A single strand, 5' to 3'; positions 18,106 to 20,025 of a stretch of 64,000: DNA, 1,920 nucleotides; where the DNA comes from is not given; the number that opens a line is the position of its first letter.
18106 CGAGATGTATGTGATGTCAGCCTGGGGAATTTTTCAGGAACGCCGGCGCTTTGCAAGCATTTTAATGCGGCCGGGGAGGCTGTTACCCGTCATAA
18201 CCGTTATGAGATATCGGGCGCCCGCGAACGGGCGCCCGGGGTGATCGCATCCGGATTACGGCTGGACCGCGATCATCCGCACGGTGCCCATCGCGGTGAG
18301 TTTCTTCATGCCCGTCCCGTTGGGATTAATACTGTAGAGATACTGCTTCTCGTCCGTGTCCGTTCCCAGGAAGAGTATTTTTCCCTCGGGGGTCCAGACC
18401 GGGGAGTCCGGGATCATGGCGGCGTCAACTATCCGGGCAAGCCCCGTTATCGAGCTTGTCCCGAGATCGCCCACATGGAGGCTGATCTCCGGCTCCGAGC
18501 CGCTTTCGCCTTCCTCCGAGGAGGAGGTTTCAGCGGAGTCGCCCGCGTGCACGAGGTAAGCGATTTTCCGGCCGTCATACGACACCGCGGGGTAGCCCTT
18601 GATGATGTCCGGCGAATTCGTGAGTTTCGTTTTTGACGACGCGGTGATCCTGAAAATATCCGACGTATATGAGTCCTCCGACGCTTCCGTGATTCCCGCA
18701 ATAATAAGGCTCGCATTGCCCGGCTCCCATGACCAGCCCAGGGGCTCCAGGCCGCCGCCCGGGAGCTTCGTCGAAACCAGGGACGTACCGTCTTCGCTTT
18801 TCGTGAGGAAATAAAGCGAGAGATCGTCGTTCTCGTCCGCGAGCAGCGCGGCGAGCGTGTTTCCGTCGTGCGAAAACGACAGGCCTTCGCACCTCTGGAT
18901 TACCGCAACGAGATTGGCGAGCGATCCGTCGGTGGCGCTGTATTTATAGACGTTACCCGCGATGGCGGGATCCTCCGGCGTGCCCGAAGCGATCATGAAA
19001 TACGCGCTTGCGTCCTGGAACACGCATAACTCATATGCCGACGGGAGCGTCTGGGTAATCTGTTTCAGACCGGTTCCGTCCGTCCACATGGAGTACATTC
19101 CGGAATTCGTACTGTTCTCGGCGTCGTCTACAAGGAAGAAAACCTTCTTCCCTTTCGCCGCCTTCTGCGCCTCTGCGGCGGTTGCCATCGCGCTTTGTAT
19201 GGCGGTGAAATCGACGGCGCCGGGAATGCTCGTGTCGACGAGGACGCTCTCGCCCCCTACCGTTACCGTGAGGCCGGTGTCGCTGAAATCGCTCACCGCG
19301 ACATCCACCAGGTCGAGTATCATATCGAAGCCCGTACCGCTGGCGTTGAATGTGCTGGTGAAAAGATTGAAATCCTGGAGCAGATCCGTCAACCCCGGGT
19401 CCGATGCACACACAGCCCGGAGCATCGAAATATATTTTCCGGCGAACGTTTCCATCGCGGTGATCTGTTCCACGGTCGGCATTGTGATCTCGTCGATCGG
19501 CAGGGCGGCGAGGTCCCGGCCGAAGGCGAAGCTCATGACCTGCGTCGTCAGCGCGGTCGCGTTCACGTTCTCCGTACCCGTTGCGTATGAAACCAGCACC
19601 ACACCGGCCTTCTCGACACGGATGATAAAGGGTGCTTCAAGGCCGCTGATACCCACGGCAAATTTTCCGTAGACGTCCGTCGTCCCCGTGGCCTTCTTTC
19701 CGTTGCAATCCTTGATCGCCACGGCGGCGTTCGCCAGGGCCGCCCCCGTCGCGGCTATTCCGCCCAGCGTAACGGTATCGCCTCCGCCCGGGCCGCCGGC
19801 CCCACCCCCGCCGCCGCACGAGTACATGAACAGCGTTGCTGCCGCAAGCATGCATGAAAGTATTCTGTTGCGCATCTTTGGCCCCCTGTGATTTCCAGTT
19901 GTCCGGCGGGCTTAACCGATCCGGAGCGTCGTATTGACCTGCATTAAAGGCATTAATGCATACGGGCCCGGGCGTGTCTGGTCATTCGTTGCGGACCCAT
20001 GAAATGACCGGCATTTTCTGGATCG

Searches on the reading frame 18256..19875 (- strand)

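Call 88: search_protein_families(library=pfam, proteins=[window:18256-19875:-], max_evalue=0.00001)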
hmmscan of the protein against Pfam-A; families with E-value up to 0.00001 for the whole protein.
window:18256-19875:- (539 aa): 0 families

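Call 97: search_protein_families(library=ncbifam, proteins=[window:18256-19875:-], max_evalue=0.01)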
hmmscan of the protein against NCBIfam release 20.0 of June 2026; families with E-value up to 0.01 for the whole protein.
window:18256-19875:- (539 aa): 4 families
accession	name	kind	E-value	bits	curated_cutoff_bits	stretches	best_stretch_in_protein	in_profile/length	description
NF053518.1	DipepPtdsDpp5Prph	equivalog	7.4e-08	31.4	900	1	228-341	9-120/655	dipeptidyl-peptidase Dpp5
NF040520.1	Ig_like_BLP2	equivalog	0.00061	18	750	1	39-78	351-391/730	Ig-like repeat protein Blp2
NF041897.1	pecacetest_PaeY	equivalog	0.0043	15.8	1000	1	35-92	49-106/549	pectin acetylesterase PaeY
TIGR02800.1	propeller_TolB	equivalog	0.0063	15.5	343.15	0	481-528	229-276/418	Tol-Pal system beta propeller repeat protein TolB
